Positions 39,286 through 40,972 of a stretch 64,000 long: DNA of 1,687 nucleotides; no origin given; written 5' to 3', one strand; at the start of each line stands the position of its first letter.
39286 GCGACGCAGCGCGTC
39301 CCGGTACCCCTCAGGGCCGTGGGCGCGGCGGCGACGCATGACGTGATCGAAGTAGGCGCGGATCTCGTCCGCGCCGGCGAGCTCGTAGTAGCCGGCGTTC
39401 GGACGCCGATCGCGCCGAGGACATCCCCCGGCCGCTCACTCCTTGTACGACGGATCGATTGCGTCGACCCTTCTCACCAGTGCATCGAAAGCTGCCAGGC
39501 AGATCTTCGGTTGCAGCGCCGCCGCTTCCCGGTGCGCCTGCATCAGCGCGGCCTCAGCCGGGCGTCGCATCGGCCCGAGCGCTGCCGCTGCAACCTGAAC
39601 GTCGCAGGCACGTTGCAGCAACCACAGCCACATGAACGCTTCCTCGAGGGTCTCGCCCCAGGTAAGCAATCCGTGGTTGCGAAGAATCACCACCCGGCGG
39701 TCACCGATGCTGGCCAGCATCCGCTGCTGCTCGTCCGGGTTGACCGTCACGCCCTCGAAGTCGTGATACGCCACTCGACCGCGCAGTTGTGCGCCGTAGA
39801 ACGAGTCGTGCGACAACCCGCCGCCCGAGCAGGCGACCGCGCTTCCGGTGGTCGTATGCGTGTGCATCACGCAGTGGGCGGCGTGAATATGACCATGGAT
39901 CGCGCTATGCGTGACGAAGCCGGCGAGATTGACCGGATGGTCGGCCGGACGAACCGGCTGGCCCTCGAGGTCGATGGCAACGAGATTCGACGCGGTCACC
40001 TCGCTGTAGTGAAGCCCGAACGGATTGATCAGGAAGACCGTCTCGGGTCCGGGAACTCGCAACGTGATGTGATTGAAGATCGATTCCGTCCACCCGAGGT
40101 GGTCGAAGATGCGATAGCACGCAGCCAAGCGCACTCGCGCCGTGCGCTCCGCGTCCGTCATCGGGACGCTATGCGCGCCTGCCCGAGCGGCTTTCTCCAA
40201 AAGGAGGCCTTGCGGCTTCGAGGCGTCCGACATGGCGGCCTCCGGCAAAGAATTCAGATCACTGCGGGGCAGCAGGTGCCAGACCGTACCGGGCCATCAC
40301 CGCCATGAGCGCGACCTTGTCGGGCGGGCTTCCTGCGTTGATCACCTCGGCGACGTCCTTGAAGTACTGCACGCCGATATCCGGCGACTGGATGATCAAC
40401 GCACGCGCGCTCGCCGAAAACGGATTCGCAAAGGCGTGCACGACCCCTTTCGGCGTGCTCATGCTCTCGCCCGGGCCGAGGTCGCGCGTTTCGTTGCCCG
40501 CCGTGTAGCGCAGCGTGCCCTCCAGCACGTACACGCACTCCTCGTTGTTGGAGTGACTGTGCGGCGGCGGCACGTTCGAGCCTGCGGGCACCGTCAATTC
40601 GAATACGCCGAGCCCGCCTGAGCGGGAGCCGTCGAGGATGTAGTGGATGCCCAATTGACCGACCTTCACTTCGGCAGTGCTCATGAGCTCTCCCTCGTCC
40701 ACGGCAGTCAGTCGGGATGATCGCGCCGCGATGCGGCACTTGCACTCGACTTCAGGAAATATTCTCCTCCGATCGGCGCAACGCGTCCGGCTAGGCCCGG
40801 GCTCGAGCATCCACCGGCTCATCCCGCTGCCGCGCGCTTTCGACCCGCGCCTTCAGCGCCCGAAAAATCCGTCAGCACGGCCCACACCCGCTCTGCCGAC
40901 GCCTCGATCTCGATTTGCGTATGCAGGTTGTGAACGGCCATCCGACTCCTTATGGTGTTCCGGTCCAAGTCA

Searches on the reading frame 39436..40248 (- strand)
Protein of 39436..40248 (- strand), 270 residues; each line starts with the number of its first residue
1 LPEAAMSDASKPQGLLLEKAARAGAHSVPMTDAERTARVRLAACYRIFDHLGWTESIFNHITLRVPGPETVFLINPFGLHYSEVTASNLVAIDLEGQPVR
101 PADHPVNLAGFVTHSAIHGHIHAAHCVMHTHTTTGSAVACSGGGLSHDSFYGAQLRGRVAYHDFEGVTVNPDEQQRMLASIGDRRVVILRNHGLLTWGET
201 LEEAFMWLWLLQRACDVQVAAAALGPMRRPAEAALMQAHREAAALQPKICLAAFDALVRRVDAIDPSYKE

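Call 69: search_protein_families(library=pfam, proteins=[window:39436-40248:-], max_evalue=0.0001)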
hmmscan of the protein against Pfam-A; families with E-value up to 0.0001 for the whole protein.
window:39436-40248:- (270 aa): 1 family
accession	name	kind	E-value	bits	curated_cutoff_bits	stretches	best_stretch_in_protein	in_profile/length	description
PF00596.27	Aldolase_II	-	5e-45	154.1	22.2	1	40-219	2-183/183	Class II Aldolase and Adducin N-terminal domain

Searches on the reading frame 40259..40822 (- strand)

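Call 69: search_protein_families(library=pfam, proteins=[window:40259-40822:-], max_evalue=0.0001)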
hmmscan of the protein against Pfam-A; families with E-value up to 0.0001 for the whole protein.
window:40259-40822:- (187 aa): 3 families
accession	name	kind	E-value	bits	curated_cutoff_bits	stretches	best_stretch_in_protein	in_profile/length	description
PF07883.17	Cupin_2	-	1.2e-18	67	27.2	1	76-144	3-69/70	Cupin domain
PF00190.28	Cupin_1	-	1.4e-08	34.9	22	1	69-142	31-110/151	Cupin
PF02311.25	AraC_binding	-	3.8e-05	23.9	21.1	1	86-135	17-65/135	AraC-like ligand binding domain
